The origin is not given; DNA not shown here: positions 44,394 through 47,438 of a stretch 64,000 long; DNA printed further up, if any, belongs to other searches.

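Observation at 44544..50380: Anchorless VirD4/TraD-like coupling ATPase with a novel 430-aa N-domain, co-transcribed with an acidic protein and a (PT)n-linker protein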

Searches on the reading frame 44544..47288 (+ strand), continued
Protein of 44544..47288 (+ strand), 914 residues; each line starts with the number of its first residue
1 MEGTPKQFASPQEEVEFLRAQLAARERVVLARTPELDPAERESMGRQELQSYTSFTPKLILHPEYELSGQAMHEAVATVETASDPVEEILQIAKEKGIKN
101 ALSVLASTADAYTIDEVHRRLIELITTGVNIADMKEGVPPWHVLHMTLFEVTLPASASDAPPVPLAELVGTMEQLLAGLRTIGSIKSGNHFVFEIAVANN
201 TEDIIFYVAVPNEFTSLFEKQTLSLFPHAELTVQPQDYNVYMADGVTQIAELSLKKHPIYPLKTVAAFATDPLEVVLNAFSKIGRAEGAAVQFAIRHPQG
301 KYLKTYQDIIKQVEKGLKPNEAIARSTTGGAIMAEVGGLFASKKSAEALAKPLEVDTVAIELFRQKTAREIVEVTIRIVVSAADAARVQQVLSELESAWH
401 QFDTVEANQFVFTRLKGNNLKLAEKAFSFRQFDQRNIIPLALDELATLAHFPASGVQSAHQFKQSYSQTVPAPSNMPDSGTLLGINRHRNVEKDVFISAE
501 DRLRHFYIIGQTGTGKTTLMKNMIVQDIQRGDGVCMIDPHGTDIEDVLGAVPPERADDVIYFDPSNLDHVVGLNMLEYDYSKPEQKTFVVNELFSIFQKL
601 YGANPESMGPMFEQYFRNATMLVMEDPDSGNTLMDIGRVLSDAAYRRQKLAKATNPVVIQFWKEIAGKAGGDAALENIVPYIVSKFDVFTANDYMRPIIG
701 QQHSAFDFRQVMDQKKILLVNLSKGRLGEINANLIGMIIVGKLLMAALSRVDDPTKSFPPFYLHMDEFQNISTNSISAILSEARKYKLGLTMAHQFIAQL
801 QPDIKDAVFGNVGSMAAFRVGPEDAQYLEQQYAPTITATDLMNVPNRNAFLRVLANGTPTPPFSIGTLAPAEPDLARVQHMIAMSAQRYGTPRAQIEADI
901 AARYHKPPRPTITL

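Call 76: get_annotated_region(hit=H14, flank=5000)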
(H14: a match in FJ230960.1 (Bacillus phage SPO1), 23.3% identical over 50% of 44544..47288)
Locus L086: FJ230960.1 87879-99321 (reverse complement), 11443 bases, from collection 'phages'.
description: Bacillus phage SPO1, complete genome.
organism: Bacillus phage SPO1 (NCBI taxid 2884427)
taxonomy: Viruses; Duplodnaviria; Heunggongvirae; Uroviricota; Caudoviricetes; Herelleviridae; Spounavirinae; Okubovirus; Okubovirus SPO1
host: Bacillus subtilis; source: soil; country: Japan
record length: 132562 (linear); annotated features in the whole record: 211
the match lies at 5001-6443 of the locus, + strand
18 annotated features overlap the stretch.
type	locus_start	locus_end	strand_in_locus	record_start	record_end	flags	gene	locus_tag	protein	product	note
CDS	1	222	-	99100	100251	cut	29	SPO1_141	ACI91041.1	gp29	dUMP hydroxymethylase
CDS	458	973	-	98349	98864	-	29.2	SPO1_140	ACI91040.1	gp29.2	putative head decoration protein; virion protein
CDS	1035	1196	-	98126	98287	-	29.12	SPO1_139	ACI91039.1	gp29.12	-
CDS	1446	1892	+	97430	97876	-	29.1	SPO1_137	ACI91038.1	gp29.1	-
CDS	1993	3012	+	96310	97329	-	27.9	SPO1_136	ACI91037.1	gp27.9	-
CDS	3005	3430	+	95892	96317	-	27.8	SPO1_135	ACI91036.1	gp27.8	-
CDS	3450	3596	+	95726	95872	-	27.7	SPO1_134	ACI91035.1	gp27.7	-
CDS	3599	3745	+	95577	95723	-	27.6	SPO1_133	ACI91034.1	gp27.6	-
CDS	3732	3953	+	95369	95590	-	27.5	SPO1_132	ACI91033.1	gp27.5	-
CDS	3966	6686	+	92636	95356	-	27.4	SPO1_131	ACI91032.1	gp27.4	-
CDS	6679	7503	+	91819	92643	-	27.3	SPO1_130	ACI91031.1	gp27.3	-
CDS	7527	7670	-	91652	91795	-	27.2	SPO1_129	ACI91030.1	gp27.2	-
CDS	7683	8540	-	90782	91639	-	27.1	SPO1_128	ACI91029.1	gp27.1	-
CDS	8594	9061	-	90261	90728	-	27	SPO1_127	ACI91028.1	gp27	regulation and/or late gene expression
CDS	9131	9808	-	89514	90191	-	28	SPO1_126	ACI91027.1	gp28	middle-gene-specific sigma factor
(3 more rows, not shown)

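Call 77: search_protein_families(library=pfam, proteins=[L085:5851-8328:+, L085:4186-5835:+, L086:3966-6686:+, L086:6679-7503:+, L086:1993-3012:+, L085:2764-3723:+], max_evalue=0.01)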
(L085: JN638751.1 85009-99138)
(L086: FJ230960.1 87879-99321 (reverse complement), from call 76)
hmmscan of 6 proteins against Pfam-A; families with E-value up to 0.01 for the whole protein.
L085:5851-8328:+ (825 aa): 2 families
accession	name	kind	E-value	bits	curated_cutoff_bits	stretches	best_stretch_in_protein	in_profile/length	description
PF01935.23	DUF87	-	0.0012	19.4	23.2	1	380-620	27-219/220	Helicase HerA, central domain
PF12696.13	TraG-D_C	-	0.0097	16.3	22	0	640-715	3-76/126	TraM recognition site of TraD and TraG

L085:4186-5835:+ (549 aa): 7 families
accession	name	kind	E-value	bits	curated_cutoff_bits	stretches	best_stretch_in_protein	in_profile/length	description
PF19044.6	P-loop_TraG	-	1.6e-15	57.1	25.8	2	420-547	252-391/413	TraG P-loop domain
PF12846.13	AAA_10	-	4.7e-09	36.2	27.5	1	419-499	241-318/362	AAA-like domain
PF01935.23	DUF87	-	1.1e-08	35.9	23.2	1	331-401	14-79/220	Helicase HerA, central domain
PF10412.15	TrwB_AAD_bind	-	2.8e-06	26.9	20.5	0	420-501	246-327/387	Type IV secretion-system coupling protein DNA-binding domain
PF13401.12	AAA_22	-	1.3e-05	25.9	27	1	341-427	6-93/130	AAA domain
PF13479.12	AAA_24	-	0.0066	16.8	27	0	341-426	3-72/195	AAA domain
PF05673.19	DUF815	-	0.0087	15.7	23.8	0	324-379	39-90/249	Protein of unknown function (DUF815)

L086:3966-6686:+ (906 aa): 4 families
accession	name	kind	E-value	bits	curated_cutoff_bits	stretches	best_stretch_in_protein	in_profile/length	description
PF20720.3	nSTAND3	-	8.6e-06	26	27.2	1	418-451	21-54/155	Novel STAND NTPase 3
PF13401.12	AAA_22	-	0.00035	21.3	27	1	418-473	9-64/130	AAA domain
PF01695.23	IstB_IS21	-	0.00057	19.9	24.1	1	402-452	85-130/238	IstB-like ATP binding protein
PF06745.19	ATPase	-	0.00066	19.5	26.6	1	419-446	24-52/231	KaiC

L086:6679-7503:+ (274 aa): 1 family
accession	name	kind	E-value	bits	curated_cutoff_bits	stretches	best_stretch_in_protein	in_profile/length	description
PF13814.12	Replic_Relax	-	2.9e-12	47.5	25.3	1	42-215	7-183/191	Replication-relaxation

L086:1993-3012:+ (339 aa): 3 families
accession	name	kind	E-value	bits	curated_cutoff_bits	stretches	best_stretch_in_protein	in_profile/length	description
PF17989.7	ALP_N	-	2.2e-27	96.5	26.3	1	6-165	1-148/148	Actin like proteins N terminal domain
PF21522.3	MreB-like_C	-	9.7e-15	55.7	27.8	1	190-302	1-114/123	Archaeal actin homologue MreB-like, C-terminal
PF22128.2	Alp7A_like_C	-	7.3e-05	23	22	1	254-312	75-136/156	Alp7A C-terminal domain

L085:2764-3723:+ (319 aa): 1 family
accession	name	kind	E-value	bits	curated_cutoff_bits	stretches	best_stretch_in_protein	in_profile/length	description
PF19597.4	TrbL_4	-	1.8e-11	44.4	27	1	37-300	16-267/276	Conjugal transfer protein TrbL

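Call 85: search_dna_similar(query=window:44544-47288:+, collection=plasmids, mode=protein, max_rows=25, max_evalue=0.000001)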
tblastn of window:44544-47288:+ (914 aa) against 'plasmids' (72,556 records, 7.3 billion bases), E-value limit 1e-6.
Records with a match: 272; places in all: 280; records where one place covers at least 80% of the query: 0.
Best place of each record, by identity: <60% 272.
By first word of the organism name: Bacillus 95; Streptomyces 43; Staphylococcus 24; Clostridium 18; Natrinema 12; Sulfolobus 11; Haladaptatus 10; Halalkalicoccus 5; Halomontanus 4; Haloterrigena 3; and 37 more.
By predicted mobility (MOB-suite, as given by PLSDB): non-mobilizable 207; mobilizable 57; conjugative 8.
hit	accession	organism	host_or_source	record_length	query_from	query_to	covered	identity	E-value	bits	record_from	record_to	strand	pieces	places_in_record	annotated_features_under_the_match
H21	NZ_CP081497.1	Streptomyces sp. BHT-5-2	whole organism,plant soil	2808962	190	890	77%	26.6%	1e-47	193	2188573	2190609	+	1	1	none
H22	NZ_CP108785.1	Embleya sp. NBC_00888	-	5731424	190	893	77%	26.3%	1e-48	196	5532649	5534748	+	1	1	none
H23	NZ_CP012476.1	Shouchella clausii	-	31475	203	871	73%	22.7%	2e-30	137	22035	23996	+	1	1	DUF87 domain-containing protein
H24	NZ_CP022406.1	Clostridium sporogenes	-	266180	189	853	73%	21.9%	2e-20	105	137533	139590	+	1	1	ATP-binding protein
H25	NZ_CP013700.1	Clostridium sporogenes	Microbial isolate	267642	118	796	74%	21.4%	2e-21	108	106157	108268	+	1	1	ATP-binding protein | hypothetical protein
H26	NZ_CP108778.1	Embleya sp. NBC_00896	-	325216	408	878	52%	30.6%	3e-54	213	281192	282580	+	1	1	type IV secretory system conjugative DNA transfer family protein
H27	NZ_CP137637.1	Niallia sp. XMNu-256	-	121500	250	871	68%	22.8%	7e-26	123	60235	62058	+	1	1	DUF87 domain-containing protein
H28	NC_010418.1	Clostridium botulinum A3 str. Loch Maree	-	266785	185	796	67%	22.7%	8e-21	107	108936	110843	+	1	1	ATP-binding protein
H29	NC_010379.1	Clostridium botulinum B1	-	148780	185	796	67%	22.6%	4e-20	104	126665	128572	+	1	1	hypothetical protein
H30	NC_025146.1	Clostridium botulinum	-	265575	185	796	67%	22.5%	3e-21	108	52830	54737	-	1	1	hypothetical protein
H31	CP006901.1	Clostridium botulinum Prevot_594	Isolate microbial culture,ham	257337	185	796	67%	22.5%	3e-21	108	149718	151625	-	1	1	AAA-like domain protein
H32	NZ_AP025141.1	Clostridium botulinum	Homo sapiens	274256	185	796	67%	22.5%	2e-20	105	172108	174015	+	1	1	ATP-binding protein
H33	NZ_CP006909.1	Clostridium botulinum CDC_1436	Isolate microbial culture,stool (infant)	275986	185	796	67%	22.5%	3e-20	105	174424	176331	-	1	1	ATP-binding protein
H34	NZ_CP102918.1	Clostridium botulinum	Pate collected as part of botulism ...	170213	185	796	67%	22.3%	6e-20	103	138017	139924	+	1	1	hypothetical protein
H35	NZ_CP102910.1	Clostridium botulinum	Homo sapiens,Fecal sample from botulism ...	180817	185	796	67%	22.3%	6e-20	103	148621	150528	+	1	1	hypothetical protein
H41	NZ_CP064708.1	Bradyrhizobium sp. 131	Acmispon strigosus,cell culture,root ...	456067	475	870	43%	34.0%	2e-64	244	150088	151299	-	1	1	type IV secretion system DNA-binding domain-containing protein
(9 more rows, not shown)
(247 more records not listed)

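Call 86: get_annotated_region(hit=H23, flank=7000)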
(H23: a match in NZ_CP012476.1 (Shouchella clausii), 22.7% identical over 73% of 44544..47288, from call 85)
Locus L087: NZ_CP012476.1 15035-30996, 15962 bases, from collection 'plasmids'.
description: Shouchella clausii strain ENTPro plasmid unnamed, complete sequence
organism: Shouchella clausii (NCBI taxid 79880)
taxonomy: Bacteria; Bacillota; Bacilli; Bacillales; Bacillaceae; Shouchella; Shouchella clausii
host: -; source: -; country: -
typing (MOB-suite, as given by PLSDB): non-mobilizable; replicon rep_cluster_258
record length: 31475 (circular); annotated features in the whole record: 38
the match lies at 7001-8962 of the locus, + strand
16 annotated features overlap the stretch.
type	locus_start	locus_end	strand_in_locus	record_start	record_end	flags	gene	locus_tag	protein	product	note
CDS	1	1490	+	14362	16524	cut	-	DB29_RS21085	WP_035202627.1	type IA DNA topoisomerase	GO:0006265 - DNA topological change [Evidence IEA]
CDS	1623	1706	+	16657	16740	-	-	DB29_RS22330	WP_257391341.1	putative holin-like toxin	-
CDS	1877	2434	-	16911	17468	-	-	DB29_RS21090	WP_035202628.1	helix-turn-helix domain-containing protein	-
CDS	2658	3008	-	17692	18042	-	-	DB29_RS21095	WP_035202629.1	hypothetical protein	-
CDS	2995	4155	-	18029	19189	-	-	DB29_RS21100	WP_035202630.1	ParM/StbA family protein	GO:0030541 - plasmid partitioning [Evidence IEA]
CDS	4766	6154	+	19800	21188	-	-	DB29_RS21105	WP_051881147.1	primase C-terminal domain-containing protein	-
CDS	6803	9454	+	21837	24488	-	-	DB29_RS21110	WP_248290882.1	DUF87 domain-containing protein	-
CDS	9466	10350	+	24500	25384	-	-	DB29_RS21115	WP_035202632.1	replication-relaxation family protein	-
CDS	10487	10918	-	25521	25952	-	-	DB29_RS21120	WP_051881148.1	helix-turn-helix transcriptional regulator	-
CDS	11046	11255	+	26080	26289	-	-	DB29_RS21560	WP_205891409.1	helix-turn-helix transcriptional regulator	-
CDS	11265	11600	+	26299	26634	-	-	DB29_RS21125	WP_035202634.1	hypothetical protein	-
CDS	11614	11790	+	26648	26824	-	-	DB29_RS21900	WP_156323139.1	hypothetical protein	-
CDS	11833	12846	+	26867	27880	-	-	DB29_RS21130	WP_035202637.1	conjugal transfer protein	-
CDS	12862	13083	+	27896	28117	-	-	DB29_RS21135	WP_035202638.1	hypothetical protein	-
CDS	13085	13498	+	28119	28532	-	-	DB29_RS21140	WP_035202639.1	conjugal transfer protein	-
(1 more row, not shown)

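Call 87: get_annotated_region(hit=H28, flank=7000)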
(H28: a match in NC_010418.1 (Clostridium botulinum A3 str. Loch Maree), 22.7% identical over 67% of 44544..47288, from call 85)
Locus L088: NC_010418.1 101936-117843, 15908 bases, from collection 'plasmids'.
description: Clostridium botulinum A3 str. Loch Maree plasmid pCLK, complete sequence
organism: Clostridium botulinum A3 str. Loch Maree (NCBI taxid 498214)
taxonomy: Bacteria; Bacillota; Clostridia; Eubacteriales; Clostridiaceae; Clostridium; Clostridium botulinum; Clostridium botulinum A3 str. Loch Maree
host: -; source: -; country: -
typing (MOB-suite, as given by PLSDB): non-mobilizable; replicon rep_cluster_1536; mating-pair formation MPF_T
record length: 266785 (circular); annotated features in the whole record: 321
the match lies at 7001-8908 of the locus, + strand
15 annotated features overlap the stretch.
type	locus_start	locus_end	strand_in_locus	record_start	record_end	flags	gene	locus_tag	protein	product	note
CDS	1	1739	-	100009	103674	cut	-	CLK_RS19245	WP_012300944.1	DUF6273 domain-containing protein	-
CDS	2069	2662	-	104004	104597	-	-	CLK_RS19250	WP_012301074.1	hypothetical protein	-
CDS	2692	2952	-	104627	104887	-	-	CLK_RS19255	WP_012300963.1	hypothetical protein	-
CDS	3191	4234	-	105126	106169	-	-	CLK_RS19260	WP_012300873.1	hypothetical protein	-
CDS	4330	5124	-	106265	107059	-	-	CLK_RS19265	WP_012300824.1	hypothetical protein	-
CDS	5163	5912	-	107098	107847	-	-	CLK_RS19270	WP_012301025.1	hypothetical protein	-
CDS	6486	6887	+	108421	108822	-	-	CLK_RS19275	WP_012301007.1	TrbC/VirB2 family protein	-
CDS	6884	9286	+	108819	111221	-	-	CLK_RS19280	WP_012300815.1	ATP-binding protein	-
CDS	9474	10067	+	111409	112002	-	-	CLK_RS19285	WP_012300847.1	hypothetical protein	-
CDS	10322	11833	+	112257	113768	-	-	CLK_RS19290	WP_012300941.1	AAA family ATPase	-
CDS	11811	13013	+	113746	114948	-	-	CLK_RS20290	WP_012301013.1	hypothetical protein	-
CDS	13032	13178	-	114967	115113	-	-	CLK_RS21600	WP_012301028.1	hypothetical protein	-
CDS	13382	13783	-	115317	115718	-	-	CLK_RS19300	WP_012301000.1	hypothetical protein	-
CDS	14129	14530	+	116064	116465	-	tnpA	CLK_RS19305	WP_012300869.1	IS200/IS605 family transposase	-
CDS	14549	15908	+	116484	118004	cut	-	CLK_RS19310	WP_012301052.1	hypothetical protein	-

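Call 88: get_annotated_region(hit=H41, flank=6000)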
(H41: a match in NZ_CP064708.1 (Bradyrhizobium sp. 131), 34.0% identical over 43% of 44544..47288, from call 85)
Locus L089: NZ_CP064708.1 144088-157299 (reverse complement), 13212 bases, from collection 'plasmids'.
description: Bradyrhizobium sp. 131 plasmid p131_1, complete sequence
organism: Bradyrhizobium sp. 131 (NCBI taxid 2782609)
taxonomy: Bacteria; Pseudomonadota; Alphaproteobacteria; Hyphomicrobiales; Nitrobacteraceae; Bradyrhizobium; Bradyrhizobium sp. 131
host: -; source: Acmispon strigosus,cell culture,root nodule; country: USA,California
typing (MOB-suite, as given by PLSDB): non-mobilizable
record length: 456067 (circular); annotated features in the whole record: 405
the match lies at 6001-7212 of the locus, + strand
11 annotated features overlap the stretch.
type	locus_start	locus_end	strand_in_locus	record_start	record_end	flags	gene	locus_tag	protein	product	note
CDS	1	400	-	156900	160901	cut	-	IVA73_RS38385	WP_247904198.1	CHAT domain-containing protein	-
CDS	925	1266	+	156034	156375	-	-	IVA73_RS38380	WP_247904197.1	hypothetical protein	-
CDS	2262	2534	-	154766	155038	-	-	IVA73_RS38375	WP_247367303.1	hypothetical protein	-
CDS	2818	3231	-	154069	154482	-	-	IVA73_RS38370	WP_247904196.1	hypothetical protein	-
CDS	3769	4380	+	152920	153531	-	-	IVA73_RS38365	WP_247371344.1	hypothetical protein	-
CDS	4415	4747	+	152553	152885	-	-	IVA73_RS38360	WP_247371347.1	hypothetical protein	-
CDS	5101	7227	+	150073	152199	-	-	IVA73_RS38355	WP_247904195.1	type IV secretion system DNA-binding domain-containing protein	-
CDS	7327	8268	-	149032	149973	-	-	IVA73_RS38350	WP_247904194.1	hypothetical protein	-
CDS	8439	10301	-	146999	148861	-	-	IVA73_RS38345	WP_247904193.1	CHAT domain-containing protein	-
CDS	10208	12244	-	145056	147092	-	-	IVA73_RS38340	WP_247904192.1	tetratricopeptide repeat protein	-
CDS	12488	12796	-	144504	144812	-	-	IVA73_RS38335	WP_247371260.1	hypothetical protein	-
